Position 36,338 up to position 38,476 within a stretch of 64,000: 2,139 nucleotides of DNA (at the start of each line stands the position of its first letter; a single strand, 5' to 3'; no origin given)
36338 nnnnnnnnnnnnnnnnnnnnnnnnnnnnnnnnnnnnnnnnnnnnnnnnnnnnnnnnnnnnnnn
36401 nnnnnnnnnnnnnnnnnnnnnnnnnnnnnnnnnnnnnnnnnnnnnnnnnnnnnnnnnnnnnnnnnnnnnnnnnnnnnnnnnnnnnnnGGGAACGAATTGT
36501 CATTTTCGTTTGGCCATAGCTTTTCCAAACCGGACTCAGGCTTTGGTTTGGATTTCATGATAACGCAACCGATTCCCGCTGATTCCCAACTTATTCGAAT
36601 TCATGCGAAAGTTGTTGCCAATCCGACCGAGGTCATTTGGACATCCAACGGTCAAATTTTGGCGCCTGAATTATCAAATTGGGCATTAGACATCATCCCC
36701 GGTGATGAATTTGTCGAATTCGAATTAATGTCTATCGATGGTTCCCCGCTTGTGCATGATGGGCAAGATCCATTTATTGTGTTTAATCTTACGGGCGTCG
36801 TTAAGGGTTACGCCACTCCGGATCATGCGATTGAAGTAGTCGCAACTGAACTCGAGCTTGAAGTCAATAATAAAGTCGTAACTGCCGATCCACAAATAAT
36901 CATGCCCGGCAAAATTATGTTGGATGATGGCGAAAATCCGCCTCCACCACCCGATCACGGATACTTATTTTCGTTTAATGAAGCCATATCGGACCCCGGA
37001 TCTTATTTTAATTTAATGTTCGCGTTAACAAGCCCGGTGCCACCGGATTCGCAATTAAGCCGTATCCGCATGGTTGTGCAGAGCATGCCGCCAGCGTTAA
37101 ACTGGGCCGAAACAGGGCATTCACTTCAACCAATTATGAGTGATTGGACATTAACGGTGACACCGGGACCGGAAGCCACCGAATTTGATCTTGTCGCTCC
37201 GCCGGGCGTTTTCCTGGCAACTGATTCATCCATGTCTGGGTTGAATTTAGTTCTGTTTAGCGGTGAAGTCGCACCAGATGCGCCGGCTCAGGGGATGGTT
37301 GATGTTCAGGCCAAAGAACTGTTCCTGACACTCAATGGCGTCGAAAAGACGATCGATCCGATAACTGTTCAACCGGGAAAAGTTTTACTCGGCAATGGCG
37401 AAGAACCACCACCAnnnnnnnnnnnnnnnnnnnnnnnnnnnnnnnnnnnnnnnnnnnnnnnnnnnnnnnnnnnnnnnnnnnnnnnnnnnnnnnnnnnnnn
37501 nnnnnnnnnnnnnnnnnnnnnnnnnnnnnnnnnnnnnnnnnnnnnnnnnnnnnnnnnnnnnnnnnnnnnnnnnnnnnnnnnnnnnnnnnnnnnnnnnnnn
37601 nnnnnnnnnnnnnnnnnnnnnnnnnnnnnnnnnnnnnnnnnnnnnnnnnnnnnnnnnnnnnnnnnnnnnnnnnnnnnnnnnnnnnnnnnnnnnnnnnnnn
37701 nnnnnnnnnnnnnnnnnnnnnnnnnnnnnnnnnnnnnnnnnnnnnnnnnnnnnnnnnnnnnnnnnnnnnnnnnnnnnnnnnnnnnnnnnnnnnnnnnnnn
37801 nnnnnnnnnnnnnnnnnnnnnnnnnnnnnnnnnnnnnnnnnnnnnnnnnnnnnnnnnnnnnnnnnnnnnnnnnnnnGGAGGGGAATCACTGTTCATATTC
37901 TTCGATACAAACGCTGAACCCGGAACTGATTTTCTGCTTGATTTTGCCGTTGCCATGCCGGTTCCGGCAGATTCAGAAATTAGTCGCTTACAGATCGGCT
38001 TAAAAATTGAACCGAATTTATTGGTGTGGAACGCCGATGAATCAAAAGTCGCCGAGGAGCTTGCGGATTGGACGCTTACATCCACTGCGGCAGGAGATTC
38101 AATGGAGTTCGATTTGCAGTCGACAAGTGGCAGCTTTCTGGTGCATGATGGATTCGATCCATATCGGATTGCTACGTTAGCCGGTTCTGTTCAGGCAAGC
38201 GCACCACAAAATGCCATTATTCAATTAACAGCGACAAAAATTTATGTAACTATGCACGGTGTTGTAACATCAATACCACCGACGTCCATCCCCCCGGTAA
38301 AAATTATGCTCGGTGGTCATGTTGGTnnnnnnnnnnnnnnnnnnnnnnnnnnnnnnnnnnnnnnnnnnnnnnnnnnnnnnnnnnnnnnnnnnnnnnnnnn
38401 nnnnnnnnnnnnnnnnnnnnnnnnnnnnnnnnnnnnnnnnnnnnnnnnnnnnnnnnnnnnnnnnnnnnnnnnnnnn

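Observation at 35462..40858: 1798-aa T9SS type-A cargo with five to six novel ~155-aa repeats, Pro-rich linkers and an Asp-box beta-propeller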

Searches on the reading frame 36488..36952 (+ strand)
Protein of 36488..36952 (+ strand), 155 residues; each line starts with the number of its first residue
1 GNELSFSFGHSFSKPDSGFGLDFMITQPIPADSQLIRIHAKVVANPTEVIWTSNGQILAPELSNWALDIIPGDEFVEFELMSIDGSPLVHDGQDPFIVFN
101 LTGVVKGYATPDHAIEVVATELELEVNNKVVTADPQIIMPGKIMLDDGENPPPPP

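Call 8: search_protein_families(library=pfam, proteins=[window:36488-36952:+], max_evalue=10)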
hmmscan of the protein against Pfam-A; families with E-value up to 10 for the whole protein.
window:36488-36952:+ (155 aa): 0 families

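Call 22: predict_structure(alignment_id=A2)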
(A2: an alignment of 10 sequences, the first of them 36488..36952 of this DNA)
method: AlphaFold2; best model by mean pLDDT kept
length: 155 residues; sequences in the alignment: 10
mean_pLDDT: 90.1   pTM: 0.83
mean pLDDT of the five models: 90.1, 89.5, 89.3, 89.2, 88.3
residues with pLDDT >= 90: 112; 70-90: 32; 50-70: 8; < 50: 3
segments of 3 or more residues with pLDDT < 50: none
pLDDT, mean of each block of 10 residues (from residue 1): 78 94 92 92 97 90 94 96 92 89 94 94 93 94 82 51
secondary structure, 60 per line:
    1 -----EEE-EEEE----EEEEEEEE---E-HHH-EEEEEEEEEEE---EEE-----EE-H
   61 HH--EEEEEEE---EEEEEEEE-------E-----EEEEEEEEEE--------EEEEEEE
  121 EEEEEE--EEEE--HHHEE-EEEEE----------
elements in order: E6-8 E10-13 E18-25 E35-45 E49-51 E65-71 E75-82 E96-105 E114-126 E129-132 E141-145
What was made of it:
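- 36488..36952 (+): Cohesin-fold unit R2 (aa 343-497), the unit that was modelled. AF2 pLDDT 90.1, pTM 0.83 (call 22).
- On Cohesin module (Pfam PF00963; type I cohesin structures): AF2 pLDDT 90.1, with about 9-11 strands (call 22).
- The AF2 model has pLDDT 90 (call 22).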

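Call 24: search_protein_representatives(alignment_id=A2)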
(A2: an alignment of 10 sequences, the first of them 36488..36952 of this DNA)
Query: 10 sequences, 155 profile positions. Proteins with E-value up to 0.001 (for the whole library): 7; up to 1e-10: 3; up to 1e-30: 3. The best 7 are listed.
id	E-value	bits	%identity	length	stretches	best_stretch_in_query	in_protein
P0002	0.0e+00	1156.1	-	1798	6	1-154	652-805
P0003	6.1e-150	510.0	-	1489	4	3-154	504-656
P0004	7.0e-130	444.8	-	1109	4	4-155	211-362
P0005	1.7e-07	47.3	-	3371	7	55-117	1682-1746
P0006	1.8e-07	47.2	-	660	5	59-87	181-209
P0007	7.2e-06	42.0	-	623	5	53-80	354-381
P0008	6.3e-05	39.0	-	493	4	67-111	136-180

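Call 76: search_solved_structures(query=A4, max_evalue=10, show_alignments=2)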
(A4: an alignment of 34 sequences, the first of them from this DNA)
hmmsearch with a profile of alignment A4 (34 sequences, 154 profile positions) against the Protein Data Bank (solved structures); distinct sequences matched with E-value up to 10: 4.
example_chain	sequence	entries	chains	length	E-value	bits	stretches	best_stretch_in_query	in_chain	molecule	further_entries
3d82_A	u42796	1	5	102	0.051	16.2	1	62-131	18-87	Cupin 2, conserved barrel domain protein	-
3oec_A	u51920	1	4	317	1.2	11.9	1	89-135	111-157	Carveol dehydrogenase (MythA.01326.c, A0R518 homolog)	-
7dv4_A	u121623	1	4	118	2.3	10.9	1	11-53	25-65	Cytotoxic T-lymphocyte protein 4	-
5tru_c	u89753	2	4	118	2.3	10.9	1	11-53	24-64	Cytotoxic T-lymphocyte protein 4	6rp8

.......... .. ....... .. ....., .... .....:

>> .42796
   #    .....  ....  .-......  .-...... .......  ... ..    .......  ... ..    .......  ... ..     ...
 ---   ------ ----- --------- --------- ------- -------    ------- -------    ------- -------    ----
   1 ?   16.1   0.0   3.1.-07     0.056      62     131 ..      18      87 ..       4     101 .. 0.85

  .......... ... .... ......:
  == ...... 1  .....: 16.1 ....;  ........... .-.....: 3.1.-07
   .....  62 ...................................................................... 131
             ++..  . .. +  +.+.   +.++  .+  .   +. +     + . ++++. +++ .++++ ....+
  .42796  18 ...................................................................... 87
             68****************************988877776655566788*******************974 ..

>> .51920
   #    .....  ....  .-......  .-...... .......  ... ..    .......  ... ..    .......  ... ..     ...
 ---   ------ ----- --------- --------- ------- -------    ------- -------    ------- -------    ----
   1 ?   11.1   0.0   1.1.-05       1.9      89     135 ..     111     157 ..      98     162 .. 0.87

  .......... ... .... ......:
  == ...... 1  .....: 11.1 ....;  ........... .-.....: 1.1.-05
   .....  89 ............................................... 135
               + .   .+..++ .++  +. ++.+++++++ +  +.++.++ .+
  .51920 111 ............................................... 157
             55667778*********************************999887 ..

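Call 77: search_protein_families(library=pfam, alignment_id=A4, max_evalue=10)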
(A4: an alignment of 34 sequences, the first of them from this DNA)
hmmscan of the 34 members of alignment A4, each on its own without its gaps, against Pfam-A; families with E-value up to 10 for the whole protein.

A. member 1, seq(155 aa): 0 families

B. families by the number of members that match (of 34 scanned): 11 families
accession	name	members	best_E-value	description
PF22346.2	CARDS_D3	3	0.044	ADP-ribosylating toxin CARDS, C-terminal beta-trefoil domain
PF04151.21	PPC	2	0.13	Bacterial pre-peptidase C-terminal domain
PF25300.1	Fn3_Dep-1_3rd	2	0.14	Dep-1 third Fn3-like domain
PF20677.3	Herpes_gp350_C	1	0.016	Herpesvirus envelope glycoprotein gp350 N-terminal C domain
PF03633.20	Glyco_hydro_65C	1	0.016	Glycosyl hydrolase family 65, C-terminal domain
PF21318.3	BRCA2DBD_OB2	1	0.078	BRCA2, OB2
PF24877.1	ILV_EDD_C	1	0.12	Dihydroxy-acid/6-phosphogluconate dehydratase C-terminal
PF23560.1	GBD_Hemicentin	1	0.19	Hemicentin galactose-binding domain-like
PF24914.1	ACR10_N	1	0.23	ACT domain-containing protein ACR10, N-terminal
PF14611.13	KH_SLS1_1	1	0.25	SLS1 protein first KH domain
PF10237.15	N6-adenineMlase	1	0.31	Probable N6-adenine methyltransferase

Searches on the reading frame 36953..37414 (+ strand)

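Call 8: search_protein_families(library=pfam, proteins=[window:36953-37414:+], max_evalue=10)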
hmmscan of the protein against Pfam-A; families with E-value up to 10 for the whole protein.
window:36953-37414:+ (154 aa): 1 family
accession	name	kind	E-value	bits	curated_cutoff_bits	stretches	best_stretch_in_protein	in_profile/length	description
PF24877.1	ILV_EDD_C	-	0.12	12.2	27.7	1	86-118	102-134/191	Dihydroxy-acid/6-phosphogluconate dehydratase C-terminal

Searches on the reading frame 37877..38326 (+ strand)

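Call 8: search_protein_families(library=pfam, proteins=[window:37877-38326:+], max_evalue=10)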
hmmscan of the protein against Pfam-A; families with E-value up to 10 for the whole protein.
window:37877-38326:+ (150 aa): 2 families
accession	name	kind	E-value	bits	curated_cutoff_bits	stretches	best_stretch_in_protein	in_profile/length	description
PF20677.3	Herpes_gp350_C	-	0.015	16.1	27.7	1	62-137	52-116/132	Herpesvirus envelope glycoprotein gp350 N-terminal C domain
PF21318.3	BRCA2DBD_OB2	-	0.071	13.3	27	1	95-121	36-62/66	BRCA2, OB2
